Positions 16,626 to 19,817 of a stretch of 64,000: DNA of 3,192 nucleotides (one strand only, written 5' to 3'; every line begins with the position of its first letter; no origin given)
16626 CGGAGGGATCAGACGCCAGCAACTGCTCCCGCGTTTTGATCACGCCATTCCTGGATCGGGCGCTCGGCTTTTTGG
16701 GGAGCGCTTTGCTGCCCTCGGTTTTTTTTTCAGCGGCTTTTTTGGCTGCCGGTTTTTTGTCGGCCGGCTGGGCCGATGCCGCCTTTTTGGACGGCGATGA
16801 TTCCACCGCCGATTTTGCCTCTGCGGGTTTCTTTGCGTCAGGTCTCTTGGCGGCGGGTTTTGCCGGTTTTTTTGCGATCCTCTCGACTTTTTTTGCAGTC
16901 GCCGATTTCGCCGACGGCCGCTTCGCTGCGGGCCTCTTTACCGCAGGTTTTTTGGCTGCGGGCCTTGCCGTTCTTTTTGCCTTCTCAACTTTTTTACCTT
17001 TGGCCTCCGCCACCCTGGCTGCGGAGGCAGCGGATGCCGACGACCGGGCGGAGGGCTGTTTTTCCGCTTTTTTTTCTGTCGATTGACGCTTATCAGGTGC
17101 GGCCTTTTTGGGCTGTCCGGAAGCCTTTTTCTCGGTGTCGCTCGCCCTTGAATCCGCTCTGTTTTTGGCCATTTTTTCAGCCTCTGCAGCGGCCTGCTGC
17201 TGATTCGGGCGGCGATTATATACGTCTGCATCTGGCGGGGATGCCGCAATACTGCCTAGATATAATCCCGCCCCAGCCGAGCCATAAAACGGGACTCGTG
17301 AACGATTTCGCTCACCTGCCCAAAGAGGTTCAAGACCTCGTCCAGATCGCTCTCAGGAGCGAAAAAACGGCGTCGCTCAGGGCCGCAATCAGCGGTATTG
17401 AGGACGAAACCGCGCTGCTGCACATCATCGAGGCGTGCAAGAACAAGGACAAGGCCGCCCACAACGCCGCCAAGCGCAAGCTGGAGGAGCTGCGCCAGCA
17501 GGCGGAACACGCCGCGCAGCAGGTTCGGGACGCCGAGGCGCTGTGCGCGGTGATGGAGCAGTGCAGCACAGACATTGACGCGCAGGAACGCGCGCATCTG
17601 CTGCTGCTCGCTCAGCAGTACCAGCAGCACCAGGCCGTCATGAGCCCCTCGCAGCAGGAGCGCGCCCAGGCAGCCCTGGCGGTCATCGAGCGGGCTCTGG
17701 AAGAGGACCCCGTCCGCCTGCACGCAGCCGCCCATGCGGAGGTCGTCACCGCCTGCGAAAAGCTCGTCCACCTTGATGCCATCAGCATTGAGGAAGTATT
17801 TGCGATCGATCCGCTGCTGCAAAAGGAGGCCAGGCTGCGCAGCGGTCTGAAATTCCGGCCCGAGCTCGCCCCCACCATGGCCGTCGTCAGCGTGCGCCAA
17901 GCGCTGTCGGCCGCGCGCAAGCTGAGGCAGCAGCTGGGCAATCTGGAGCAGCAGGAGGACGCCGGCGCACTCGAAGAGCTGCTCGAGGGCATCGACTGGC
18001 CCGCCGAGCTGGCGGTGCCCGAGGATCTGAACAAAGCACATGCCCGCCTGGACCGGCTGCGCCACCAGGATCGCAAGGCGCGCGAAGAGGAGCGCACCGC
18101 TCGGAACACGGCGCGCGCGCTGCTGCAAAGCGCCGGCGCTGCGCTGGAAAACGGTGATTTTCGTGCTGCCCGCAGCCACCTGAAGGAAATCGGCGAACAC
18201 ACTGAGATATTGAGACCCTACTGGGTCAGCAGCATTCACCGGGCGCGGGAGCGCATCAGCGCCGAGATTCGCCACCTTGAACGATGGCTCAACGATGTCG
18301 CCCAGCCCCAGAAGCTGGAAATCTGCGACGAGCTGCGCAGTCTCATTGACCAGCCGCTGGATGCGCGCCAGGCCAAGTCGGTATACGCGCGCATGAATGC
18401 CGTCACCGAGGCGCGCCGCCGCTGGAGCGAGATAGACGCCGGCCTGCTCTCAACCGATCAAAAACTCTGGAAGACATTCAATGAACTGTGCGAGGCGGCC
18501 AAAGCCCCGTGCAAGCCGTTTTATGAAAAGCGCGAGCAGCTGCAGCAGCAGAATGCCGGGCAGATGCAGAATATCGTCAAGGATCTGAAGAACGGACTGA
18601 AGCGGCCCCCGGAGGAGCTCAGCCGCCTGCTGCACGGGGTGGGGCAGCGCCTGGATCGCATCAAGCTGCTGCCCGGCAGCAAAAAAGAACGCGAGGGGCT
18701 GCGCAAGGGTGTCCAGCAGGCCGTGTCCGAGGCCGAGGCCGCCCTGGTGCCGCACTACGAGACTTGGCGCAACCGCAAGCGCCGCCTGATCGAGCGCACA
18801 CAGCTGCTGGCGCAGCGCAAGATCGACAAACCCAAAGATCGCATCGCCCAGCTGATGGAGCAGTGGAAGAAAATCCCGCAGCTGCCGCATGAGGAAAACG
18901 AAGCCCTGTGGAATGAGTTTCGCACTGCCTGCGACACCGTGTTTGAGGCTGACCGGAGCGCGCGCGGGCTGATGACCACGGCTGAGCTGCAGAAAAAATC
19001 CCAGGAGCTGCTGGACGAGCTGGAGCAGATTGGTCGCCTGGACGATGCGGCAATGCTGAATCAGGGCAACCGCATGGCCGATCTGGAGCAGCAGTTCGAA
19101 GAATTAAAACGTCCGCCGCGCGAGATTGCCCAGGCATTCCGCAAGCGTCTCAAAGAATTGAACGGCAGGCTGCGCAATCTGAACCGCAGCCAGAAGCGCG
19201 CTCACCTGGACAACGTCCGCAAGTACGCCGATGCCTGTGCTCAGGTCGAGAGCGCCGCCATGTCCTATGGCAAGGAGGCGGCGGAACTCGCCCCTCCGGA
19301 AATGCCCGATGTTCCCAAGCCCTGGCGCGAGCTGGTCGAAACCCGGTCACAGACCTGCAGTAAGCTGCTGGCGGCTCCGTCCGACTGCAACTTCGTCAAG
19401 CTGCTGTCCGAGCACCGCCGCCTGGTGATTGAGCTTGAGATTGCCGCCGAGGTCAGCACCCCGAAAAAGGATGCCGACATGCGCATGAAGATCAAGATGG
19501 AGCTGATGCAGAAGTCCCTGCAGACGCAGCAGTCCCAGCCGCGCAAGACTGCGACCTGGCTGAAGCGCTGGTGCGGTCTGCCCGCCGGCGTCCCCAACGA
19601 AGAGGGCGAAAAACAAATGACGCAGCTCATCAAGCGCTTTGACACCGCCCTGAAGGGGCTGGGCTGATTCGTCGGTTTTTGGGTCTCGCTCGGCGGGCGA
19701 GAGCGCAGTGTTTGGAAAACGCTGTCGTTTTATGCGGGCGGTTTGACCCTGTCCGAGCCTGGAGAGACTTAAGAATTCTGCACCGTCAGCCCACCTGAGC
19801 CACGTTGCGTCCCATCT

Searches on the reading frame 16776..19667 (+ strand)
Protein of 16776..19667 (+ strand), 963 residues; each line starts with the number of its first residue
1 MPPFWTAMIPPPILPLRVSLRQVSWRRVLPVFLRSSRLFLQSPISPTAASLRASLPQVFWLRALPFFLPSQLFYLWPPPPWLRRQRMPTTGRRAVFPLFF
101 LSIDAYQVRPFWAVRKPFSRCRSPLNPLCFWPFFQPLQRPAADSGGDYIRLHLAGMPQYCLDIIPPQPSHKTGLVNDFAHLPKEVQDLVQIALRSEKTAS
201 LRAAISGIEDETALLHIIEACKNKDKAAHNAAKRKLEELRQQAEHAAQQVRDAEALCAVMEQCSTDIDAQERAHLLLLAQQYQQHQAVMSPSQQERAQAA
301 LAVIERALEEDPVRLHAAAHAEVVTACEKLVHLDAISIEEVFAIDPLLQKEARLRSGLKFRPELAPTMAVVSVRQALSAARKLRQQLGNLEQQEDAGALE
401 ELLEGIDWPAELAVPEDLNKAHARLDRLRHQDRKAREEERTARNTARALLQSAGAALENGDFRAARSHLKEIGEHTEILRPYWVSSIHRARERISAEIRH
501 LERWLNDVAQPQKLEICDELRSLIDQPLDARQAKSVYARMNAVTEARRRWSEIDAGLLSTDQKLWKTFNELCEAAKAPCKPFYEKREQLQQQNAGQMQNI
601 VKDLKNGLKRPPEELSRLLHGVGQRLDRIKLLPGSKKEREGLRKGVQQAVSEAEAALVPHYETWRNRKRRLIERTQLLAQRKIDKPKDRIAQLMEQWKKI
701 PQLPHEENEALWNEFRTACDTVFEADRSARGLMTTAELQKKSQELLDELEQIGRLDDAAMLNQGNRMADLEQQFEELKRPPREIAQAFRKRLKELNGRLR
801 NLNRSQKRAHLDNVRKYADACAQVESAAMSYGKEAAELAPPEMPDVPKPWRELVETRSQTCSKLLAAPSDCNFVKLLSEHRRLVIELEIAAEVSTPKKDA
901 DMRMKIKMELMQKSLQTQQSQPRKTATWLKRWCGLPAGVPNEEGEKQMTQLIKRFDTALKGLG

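Call 52: search_protein_families(library=pfam, proteins=[window:16776-19667:+], max_evalue=0.001)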
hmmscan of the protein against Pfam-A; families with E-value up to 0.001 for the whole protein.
window:16776-19667:+ (963 aa): 1 family
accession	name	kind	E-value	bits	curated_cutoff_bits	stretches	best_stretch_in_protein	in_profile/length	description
PF03993.17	DUF349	-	5e-11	43.2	23.9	2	710-783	1-75/75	Domain of Unknown Function (DUF349)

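Call 73: search_protein_families(library=ncbifam, proteins=[window:16776-19667:+], max_evalue=0.001)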
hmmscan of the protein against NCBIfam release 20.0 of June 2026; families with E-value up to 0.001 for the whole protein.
window:16776-19667:+ (963 aa): 0 families
